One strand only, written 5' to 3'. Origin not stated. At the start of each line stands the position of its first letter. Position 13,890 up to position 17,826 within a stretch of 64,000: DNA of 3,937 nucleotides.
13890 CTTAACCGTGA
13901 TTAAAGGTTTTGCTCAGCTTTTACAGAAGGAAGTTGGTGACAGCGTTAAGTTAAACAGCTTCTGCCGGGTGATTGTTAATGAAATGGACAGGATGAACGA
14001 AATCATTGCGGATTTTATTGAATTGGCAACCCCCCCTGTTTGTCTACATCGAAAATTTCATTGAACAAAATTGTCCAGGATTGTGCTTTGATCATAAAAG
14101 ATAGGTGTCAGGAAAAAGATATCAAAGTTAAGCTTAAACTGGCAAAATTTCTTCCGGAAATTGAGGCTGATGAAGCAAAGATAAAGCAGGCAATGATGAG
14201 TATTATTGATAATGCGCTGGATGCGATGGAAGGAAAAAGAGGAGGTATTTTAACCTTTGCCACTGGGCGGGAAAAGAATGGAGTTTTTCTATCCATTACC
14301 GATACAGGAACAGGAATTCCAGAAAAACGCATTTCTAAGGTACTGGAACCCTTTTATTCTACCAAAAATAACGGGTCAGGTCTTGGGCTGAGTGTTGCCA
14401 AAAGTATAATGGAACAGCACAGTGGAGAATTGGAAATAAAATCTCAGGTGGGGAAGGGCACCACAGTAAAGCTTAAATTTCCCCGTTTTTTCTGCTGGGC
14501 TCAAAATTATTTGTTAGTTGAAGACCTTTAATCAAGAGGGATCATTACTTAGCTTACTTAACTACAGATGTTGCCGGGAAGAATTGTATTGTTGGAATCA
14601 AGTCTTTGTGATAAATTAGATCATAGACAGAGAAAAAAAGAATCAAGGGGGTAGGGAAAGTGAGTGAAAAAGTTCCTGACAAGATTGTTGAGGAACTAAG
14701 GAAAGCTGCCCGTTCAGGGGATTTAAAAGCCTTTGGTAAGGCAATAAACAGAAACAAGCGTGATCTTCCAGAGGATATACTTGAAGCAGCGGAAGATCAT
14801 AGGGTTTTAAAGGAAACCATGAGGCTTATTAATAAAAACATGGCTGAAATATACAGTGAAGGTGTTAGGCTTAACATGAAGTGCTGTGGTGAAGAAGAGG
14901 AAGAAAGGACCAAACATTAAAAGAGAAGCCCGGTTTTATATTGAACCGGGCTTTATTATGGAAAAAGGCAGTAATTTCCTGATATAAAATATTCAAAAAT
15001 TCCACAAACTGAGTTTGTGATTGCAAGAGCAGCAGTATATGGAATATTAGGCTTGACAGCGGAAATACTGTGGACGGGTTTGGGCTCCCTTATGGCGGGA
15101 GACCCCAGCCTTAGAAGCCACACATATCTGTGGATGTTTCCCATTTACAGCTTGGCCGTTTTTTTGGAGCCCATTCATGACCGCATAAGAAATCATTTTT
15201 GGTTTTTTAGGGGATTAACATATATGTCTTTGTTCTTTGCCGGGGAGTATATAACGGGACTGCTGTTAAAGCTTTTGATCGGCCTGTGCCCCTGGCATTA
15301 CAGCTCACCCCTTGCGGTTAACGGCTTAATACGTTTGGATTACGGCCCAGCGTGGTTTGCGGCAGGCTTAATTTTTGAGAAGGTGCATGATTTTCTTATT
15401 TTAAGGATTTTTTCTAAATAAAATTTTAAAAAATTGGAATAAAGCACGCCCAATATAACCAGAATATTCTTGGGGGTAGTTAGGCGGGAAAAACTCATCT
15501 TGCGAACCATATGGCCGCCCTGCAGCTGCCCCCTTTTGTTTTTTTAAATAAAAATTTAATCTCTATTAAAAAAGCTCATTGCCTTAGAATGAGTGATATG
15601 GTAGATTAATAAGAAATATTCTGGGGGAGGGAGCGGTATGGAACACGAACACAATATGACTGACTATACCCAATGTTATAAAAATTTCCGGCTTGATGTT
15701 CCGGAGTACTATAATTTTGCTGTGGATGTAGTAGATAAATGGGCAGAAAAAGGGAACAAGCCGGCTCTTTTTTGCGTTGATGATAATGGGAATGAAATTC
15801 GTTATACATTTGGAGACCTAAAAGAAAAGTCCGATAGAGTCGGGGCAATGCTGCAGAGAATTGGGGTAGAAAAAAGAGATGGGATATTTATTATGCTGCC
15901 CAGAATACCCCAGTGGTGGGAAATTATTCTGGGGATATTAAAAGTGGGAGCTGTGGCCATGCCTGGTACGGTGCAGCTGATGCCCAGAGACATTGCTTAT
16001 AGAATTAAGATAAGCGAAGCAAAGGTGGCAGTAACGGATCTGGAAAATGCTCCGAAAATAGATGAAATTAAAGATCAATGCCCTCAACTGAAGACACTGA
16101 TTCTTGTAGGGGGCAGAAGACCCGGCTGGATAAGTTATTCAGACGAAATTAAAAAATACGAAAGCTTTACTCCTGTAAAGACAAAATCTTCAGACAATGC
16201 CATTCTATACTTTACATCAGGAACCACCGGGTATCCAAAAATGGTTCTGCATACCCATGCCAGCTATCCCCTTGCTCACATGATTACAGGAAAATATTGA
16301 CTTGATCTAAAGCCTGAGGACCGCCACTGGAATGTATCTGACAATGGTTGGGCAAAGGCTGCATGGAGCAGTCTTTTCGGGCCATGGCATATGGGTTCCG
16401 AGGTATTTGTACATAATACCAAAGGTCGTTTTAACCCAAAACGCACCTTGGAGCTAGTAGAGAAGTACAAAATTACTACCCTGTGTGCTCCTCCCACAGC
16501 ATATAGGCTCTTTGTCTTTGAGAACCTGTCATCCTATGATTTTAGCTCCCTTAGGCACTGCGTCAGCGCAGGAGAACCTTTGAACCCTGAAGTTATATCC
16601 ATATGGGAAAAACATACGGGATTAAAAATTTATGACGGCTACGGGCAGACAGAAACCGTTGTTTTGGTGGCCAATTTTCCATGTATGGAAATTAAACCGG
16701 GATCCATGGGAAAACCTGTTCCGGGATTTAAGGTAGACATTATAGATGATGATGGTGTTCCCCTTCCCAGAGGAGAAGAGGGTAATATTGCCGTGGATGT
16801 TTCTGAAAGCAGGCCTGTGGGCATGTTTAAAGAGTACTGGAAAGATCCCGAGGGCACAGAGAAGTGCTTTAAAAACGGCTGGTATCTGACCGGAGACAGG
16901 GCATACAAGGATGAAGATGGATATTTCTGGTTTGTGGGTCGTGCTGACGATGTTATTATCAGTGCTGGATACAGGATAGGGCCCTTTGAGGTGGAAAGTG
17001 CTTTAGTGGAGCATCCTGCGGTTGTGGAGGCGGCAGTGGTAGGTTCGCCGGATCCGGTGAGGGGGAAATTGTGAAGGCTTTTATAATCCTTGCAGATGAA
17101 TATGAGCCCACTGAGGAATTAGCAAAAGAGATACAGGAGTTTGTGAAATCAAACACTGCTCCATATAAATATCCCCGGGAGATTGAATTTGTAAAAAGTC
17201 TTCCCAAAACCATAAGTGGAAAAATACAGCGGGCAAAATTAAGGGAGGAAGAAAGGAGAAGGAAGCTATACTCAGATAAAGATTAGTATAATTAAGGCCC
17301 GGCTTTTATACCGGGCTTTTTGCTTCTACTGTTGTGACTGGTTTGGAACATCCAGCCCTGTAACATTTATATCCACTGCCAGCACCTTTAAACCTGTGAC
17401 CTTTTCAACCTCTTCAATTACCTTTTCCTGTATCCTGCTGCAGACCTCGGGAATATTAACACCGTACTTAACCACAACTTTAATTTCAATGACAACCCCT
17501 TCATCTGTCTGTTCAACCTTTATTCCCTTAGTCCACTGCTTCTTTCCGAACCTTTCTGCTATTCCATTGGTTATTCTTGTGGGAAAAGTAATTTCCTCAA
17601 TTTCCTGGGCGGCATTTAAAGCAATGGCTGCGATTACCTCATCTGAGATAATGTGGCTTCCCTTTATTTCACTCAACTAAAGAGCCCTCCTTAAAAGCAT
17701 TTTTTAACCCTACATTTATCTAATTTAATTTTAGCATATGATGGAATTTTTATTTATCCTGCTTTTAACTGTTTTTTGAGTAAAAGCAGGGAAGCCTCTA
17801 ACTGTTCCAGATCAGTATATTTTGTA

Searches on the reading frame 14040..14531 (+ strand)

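Call 26: search_protein_families(library=pfam, proteins=[window:14040-14531:+], max_evalue=0.00001)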
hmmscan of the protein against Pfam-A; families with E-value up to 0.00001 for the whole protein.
window:14040-14531:+ (163 aa): 2 families
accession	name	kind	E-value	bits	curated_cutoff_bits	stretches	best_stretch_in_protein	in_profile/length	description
PF02518.31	HATPase_c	-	4.6e-23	82.2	26.4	1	44-148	2-108/111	Histidine kinase-, DNA gyrase B-, and HSP90-like ATPase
PF14501.12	HATPase_c_5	-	3.2e-06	27.4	22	1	48-136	6-91/102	GHKL domain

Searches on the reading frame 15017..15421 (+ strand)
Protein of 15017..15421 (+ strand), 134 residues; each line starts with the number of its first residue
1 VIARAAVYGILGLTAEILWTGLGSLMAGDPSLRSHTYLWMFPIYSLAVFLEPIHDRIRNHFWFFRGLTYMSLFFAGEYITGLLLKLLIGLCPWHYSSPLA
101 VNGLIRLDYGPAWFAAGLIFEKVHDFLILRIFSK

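Call 26: search_protein_families(library=pfam, proteins=[window:15017-15421:+], max_evalue=0.00001)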
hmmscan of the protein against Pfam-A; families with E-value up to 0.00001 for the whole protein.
window:15017-15421:+ (134 aa): 1 family
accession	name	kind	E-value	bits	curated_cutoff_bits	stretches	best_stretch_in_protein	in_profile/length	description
PF06541.16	ABC_trans_CmpB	-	2.1e-07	31.6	25.9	1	7-132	5-124/151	Putative ABC-transporter type IV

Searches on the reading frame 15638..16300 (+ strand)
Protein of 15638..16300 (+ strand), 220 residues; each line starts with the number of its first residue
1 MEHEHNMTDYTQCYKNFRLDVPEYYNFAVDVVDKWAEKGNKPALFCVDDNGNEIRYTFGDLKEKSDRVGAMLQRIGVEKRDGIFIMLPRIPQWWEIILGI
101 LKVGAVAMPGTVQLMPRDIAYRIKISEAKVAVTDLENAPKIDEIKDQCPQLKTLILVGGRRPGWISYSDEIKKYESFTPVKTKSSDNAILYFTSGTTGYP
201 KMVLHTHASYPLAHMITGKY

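Call 26: search_protein_families(library=pfam, proteins=[window:15638-16300:+], max_evalue=0.00001)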
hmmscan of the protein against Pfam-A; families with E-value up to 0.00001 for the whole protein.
window:15638-16300:+ (220 aa): 1 family
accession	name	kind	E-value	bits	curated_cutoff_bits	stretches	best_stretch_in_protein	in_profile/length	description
PF00501.34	AMP-binding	-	2.9e-36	125.5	29.9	1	35-210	5-187/384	AMP-binding enzyme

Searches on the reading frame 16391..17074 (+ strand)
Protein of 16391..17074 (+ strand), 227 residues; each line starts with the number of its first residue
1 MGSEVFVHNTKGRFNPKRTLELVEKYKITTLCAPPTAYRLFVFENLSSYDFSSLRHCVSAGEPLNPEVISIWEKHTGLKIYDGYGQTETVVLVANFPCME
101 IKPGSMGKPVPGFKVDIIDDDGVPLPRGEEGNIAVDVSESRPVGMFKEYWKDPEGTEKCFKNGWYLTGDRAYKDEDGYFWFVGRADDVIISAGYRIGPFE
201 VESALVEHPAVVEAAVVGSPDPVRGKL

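Call 26: search_protein_families(library=pfam, proteins=[window:16391-17074:+], max_evalue=0.00001)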
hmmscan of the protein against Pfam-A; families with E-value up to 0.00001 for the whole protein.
window:16391-17074:+ (227 aa): 2 families
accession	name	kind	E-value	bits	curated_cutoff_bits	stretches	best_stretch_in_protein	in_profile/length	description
PF00501.34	AMP-binding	-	4.1e-30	105.3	29.9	1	3-150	232-384/384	AMP-binding enzyme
PF13193.12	AMP-binding_C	-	4.2e-08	34.4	24.5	1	200-226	1-27/76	AMP-binding enzyme C-terminal domain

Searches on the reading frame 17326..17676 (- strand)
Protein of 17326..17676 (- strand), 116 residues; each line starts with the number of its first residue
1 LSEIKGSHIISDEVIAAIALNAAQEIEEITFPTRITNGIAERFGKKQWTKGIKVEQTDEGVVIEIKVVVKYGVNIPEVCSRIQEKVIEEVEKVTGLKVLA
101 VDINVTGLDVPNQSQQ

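Call 26: search_protein_families(library=pfam, proteins=[window:17326-17676:-], max_evalue=0.00001)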
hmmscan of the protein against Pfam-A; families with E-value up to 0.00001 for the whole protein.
window:17326-17676:- (116 aa): 1 family
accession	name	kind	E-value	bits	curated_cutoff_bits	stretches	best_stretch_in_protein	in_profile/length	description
PF03780.18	Asp23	-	2.2e-26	92.8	28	1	6-108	3-107/108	Asp23 family, cell envelope-related function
